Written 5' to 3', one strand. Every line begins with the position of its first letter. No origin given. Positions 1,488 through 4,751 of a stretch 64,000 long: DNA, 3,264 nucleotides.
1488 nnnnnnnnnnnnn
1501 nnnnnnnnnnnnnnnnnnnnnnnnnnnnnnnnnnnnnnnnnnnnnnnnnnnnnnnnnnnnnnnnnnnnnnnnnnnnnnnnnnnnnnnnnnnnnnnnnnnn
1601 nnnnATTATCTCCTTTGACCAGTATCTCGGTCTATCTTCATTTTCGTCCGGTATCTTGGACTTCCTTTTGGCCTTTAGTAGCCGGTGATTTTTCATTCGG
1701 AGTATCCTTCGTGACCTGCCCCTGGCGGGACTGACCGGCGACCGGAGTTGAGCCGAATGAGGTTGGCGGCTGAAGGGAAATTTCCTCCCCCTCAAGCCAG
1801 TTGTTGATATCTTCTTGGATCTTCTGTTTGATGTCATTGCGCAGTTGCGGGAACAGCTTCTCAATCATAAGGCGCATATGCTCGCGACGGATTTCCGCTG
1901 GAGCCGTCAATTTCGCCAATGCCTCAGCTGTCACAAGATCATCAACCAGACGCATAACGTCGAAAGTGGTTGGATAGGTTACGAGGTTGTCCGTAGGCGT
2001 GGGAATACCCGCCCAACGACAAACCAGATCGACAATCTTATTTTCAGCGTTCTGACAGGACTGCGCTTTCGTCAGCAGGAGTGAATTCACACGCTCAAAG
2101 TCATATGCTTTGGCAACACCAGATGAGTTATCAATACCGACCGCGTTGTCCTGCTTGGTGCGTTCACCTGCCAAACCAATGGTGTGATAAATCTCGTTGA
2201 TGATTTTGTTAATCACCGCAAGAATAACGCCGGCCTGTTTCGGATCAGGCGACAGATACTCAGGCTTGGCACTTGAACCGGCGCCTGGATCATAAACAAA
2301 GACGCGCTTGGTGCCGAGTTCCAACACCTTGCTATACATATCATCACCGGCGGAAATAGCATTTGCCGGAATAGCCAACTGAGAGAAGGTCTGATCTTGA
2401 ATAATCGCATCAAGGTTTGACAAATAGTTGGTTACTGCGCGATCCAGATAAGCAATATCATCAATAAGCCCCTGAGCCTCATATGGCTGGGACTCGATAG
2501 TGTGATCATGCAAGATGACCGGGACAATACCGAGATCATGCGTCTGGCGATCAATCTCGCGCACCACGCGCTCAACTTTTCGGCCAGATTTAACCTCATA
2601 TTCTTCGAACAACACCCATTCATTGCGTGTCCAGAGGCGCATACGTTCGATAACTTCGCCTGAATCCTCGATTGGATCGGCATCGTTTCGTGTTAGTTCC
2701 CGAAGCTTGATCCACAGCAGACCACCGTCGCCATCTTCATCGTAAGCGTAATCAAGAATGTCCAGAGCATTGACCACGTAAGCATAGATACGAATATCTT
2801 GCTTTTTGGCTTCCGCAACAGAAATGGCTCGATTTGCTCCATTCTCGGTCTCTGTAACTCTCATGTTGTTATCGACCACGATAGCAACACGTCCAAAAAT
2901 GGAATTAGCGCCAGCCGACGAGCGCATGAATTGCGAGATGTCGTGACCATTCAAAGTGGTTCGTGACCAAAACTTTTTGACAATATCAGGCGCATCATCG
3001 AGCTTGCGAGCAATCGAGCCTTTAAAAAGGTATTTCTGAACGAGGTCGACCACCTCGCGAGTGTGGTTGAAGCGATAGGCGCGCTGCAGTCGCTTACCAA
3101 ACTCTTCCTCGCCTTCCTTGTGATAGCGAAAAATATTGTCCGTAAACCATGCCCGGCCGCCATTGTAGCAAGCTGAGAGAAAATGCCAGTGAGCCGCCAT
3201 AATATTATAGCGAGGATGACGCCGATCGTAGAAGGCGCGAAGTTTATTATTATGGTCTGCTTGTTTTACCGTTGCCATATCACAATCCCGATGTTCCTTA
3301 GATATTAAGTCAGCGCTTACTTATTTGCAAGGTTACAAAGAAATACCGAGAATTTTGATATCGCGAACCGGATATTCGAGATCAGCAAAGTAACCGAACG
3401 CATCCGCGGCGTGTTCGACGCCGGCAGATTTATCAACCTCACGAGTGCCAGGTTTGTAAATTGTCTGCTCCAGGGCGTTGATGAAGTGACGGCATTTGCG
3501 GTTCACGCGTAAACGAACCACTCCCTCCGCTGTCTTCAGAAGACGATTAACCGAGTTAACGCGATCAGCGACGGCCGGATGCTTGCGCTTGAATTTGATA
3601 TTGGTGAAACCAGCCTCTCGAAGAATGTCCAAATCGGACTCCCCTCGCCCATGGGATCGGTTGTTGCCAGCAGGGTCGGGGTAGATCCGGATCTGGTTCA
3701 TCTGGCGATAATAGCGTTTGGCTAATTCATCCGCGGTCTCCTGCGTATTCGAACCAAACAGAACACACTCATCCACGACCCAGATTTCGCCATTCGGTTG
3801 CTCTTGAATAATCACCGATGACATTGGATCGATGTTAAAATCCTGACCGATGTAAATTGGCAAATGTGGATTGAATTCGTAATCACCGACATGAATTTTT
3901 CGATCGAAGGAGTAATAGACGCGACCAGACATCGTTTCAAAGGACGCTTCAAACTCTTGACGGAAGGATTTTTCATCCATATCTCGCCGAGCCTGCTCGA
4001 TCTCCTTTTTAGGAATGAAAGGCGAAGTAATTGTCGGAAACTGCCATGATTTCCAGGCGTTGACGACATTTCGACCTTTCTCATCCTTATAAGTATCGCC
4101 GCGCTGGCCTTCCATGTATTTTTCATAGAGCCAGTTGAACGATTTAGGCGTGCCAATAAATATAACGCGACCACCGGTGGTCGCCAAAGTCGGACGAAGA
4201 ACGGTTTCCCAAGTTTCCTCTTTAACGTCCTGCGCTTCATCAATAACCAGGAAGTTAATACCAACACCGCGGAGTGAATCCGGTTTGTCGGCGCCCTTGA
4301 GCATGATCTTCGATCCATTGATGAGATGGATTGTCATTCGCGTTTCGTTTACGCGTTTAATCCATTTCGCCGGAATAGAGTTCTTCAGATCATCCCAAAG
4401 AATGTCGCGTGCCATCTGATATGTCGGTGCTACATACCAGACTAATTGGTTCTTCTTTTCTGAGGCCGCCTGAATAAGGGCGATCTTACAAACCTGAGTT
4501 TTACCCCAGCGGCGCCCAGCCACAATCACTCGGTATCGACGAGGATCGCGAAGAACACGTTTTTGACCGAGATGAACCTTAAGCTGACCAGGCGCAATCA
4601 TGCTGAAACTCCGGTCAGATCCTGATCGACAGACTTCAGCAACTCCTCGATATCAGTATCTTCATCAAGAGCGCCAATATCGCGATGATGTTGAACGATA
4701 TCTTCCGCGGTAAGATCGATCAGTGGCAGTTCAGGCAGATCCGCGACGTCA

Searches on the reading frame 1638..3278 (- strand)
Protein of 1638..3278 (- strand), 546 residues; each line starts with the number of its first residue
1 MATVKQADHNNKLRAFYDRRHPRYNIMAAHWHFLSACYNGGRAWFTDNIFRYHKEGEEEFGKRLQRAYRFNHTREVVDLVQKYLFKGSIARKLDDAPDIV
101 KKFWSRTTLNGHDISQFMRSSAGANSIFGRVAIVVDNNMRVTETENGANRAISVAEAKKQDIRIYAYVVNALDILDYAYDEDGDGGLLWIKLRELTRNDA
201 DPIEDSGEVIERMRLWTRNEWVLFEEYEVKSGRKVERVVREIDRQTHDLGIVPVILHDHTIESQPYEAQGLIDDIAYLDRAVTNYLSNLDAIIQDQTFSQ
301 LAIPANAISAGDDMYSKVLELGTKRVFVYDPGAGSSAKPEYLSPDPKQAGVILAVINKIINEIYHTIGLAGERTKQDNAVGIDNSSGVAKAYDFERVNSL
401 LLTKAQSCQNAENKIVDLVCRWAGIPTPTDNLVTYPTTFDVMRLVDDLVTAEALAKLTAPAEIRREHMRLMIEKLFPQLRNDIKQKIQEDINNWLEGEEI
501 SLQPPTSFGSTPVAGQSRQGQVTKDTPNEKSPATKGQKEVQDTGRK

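Call 7: search_protein_families(library=phrogs, proteins=[window:1638-3278:-])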
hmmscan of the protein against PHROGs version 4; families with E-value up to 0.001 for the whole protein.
window:1638-3278:- (546 aa): 3 families
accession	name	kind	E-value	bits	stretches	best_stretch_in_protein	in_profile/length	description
phrog_145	-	head and packaging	1.8e-96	324.8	1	14-499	7-474/493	portal protein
phrog_12458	-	unknown function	1.3e-78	265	1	4-255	17-259/265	-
phrog_20858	-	unknown function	5.7e-75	252.8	1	303-498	1-196/250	-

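Call 8: search_protein_families(library=pfam, proteins=[window:1638-3278:-])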
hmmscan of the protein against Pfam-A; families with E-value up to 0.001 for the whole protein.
window:1638-3278:- (546 aa): 0 families

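Call 9: search_dna_similar(query=window:1638-3278:-, collection=phages, mode=protein, max_rows=25)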
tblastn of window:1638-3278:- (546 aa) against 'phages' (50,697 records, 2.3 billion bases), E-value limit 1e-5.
Records with a match: 43; places in all: 43; records where one place covers at least 80% of the query: 40.
Best place of each record, by identity: 60-80% 10; <60% 33.
By first word of the organism name: Rhizobium 10; Klebsiella 6; Pseudomonas 6; Escherichia 4; Pelagibacter 4; Nitratiruptor 3; Salmonella 2; Stenotrophomonas 2; Xanthomonas 1; Phage 1; and 4 more.
By host as written in the record: - 4; Pseudomonas syringae pv. actinidiae 3; Rhizobium etli CFN42 2; Salmonella enterica subsp. enterica serovar Typhimurium strain LT2 2; Pseudomonas syringae pv. avii 2; Candidatus Pelagibacter sp. HTCC7211 2; Rhizobium leguminosarum VF39SM 1; Rhizobium phaseoli N1_10 1; and 26 more.
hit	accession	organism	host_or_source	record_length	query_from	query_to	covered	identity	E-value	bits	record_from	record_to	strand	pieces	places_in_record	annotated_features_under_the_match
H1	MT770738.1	Rhizobium phage B1VFA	Rhizobium leguminosarum VF39SM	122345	9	527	95%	63.8%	0e+0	683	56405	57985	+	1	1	portal protein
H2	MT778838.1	Rhizobium phage V1VFA-S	-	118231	9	527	95%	63.6%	0e+0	683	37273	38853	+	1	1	portal protein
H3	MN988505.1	Rhizobium phage RHph_N1_10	Rhizobium phaseoli N1_10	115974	13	531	95%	63.5%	0e+0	684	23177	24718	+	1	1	putative phage portal protein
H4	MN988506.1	Rhizobium phage RHph_N1_15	Rhizobium phaseoli N1_15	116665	13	531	95%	63.5%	0e+0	684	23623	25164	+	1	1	hypothetical protein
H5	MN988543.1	Rhizobium phage RHph_N2_6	Rhizobium phaseoli N2_6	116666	13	531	95%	63.5%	0e+0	684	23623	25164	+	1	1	hypothetical protein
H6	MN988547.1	Rhizobium phage RHph_Y2_11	Rhizobium etli Y2_11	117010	13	531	95%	63.0%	0e+0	679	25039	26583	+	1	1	putative phage portal protein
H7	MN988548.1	Rhizobium phage RHph_Y2_17_1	Rhizobium etli Y2_17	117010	13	531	95%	63.0%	0e+0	679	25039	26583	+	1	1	putative phage portal protein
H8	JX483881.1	Rhizobium phage RHEph10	Rhizobium etli CFN42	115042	13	531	95%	63.0%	0e+0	674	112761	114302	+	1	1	putative phage portal protein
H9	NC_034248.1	Rhizobium phage RHEph10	Rhizobium etli CFN42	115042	13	531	95%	63.0%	0e+0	674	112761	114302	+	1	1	putative phage portal protein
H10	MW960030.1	Rhizobium phage RHph_X66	R. phaseoli sv. phaseoli INC 2-5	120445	9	528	95%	62.8%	0e+0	680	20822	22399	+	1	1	putative portal protein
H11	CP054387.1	Escherichia phage CMS-2020a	Escherichia coli strain SCU-175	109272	1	494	90%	50.8%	4e-156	499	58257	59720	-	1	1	record has no annotation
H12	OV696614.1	Escherichia phage Cyrano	-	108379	1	494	90%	50.6%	2e-155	497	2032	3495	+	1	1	Head-Tail connector protein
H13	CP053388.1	Escherichia phage CMS-2020a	Escherichia coli strain SCU-107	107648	1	494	90%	50.6%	6e-155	496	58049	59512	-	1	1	record has no annotation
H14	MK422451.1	Klebsiella phage ST13-OXA48phi12.3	Klebsiella pneumoniae ST13-OXA48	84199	10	494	89%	51.0%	9e-155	495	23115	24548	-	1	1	portal protein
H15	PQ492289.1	Klebsiella phage vB_KpnS_p4727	Klebsiella pneumoniae 4727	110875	10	494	89%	51.0%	9e-155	495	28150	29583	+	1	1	record has no annotation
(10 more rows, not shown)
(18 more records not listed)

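Call 25: find_related_loci(query=window:1638-3278:-, collection=viral_contigs, flank=10000)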
Query window:1638-3278:- (546 aa) in viral_contigs; peptide patterns used: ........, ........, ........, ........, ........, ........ (x = any residue, [..] = any of these).
114 stretches matched a pattern; 95 encode a relative of the query (tblastn E <= 1e-3); the best 80 are kept; 80 distinct loci.
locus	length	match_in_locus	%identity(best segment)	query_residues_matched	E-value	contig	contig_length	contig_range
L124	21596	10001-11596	83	1-533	0e+0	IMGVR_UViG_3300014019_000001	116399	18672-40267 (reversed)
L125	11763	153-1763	65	11-546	0e+0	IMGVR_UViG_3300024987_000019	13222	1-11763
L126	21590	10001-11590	65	13-536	0e+0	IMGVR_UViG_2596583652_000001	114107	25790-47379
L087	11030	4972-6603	64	1-533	0e+0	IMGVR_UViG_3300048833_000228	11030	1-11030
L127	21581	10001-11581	66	11-526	0e+0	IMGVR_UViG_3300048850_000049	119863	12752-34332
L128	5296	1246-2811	66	13-535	0e+0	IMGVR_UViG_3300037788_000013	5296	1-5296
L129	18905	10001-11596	64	7-526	0e+0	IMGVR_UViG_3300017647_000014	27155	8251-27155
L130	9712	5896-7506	63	13-536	0e+0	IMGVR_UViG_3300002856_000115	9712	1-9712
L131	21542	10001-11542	63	13-529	0e+0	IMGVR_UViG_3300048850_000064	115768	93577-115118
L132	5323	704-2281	63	8-526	0e+0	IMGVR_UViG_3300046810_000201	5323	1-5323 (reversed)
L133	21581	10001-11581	64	7-527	0e+0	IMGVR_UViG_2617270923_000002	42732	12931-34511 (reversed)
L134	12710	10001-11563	62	5-530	0e+0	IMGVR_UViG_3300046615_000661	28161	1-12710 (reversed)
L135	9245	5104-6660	66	10-526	0e+0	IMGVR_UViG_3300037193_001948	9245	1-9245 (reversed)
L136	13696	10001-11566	63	9-523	0e+0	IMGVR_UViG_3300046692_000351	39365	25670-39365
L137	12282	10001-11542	63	13-531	0e+0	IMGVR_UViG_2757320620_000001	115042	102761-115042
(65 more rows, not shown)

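Call 85: find_related_loci(query=window:1638-3278:-, collection=genome_contigs, flank=4000)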
Query window:1638-3278:- (546 aa) in genome_contigs; peptide patterns used: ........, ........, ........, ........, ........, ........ (x = any residue, [..] = any of these).
80 stretches matched a pattern; 6 encode a relative of the query (tblastn E <= 1e-3); 6 distinct loci.
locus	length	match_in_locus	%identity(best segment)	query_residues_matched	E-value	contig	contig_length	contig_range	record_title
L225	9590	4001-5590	65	13-536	0e+0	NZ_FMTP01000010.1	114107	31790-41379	Ancylobacter rudongensis strain CGMCC 1.1761, whole genome shotgun sequence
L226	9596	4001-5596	64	11-534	0e+0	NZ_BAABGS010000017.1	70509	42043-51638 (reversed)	Chelativorans composti strain JCM 17863 sequence17, whole genome shotgun sequence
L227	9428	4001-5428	55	8-494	1e-171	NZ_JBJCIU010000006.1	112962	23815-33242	Massilia sp. TN1-12 TN-12_6, whole genome shotgun sequence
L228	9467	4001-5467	53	13-516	8e-170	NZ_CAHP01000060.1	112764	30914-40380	Magnetospirillum molischianum DSM 120, whole genome shotgun sequence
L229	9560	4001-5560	52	8-526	3e-168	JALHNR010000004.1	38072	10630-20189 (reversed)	MAG: Methylocystis sp. isolate Bin_68_2_sub c_000000005012, whole genome shotgun sequence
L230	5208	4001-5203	53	13-405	7e-134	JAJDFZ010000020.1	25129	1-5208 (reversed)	Oxalobacter sp. OttesenSCG-928-P03 AH-928-P03_NODE_20, whole genome shotgun sequence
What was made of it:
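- Tried and rejected: The genome_contigs scan found no relative with more than 65% portal identity, so the host remains unknown (call 85).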

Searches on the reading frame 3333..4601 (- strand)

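Call 7: search_protein_families(library=phrogs, proteins=[window:3333-4601:-])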
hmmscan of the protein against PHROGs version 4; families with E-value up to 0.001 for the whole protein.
window:3333-4601:- (422 aa): 11 families
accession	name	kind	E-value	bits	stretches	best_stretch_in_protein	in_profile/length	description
phrog_2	-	head and packaging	8.3e-59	201.1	1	12-413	269-596/807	terminase large subunit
phrog_10250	-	head and packaging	3.1e-49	168.8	1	205-413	2-219/228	terminase large subunit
phrog_7579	-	head and packaging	1.1e-18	68.4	1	9-217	5-209/239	terminase large subunit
phrog_38319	-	unknown function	4.8e-13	50.1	1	9-265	6-269/271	-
phrog_3717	-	head and packaging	1.7e-09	38.5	1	14-264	16-267/277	terminase large subunit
phrog_675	-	head and packaging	3e-09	36.7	1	7-154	41-193/576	terminase large subunit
phrog_9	-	head and packaging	4.3e-08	33.5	1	47-152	252-359/812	terminase large subunit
phrog_5653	-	head and packaging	6e-06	27.1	1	223-384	5-152/199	terminase large subunit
phrog_6910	-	unknown function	2.6e-05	25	1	49-130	24-105/125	-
phrog_979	-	head and packaging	2.9e-05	24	1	13-134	158-284/642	terminase large subunit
phrog_5989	-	head and packaging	6.1e-05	23.3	1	21-124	156-261/347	terminase large subunit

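Call 8: search_protein_families(library=pfam, proteins=[window:3333-4601:-])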
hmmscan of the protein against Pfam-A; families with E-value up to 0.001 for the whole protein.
window:3333-4601:- (422 aa): 7 families
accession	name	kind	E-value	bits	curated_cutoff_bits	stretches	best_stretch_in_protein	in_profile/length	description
PF04466.19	Terminase_3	-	4.1e-12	46.5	23.2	1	22-173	3-156/201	Phage terminase large subunit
PF03237.21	Terminase_6N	-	4.8e-11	43.2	22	1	26-232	2-211/215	Terminase large subunit, T4likevirus-type, N-terminal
PF17289.8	Terminase_6C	-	5.4e-11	43.1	22.6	1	253-405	3-151/155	Terminase RNaseH-like domain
PF13604.12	AAA_30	-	3.1e-07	30.7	27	1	14-152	11-125/191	AAA domain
PF13401.12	AAA_22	-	4.1e-06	27.6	27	1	25-153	9-125/130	AAA domain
PF13245.12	AAA_19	-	8.9e-05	23.1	25.1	1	22-150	12-124/134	AAA domain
PF00270.35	DEAD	-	0.00079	19.6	26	0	32-137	25-140/167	DEAD/DEAH box helicase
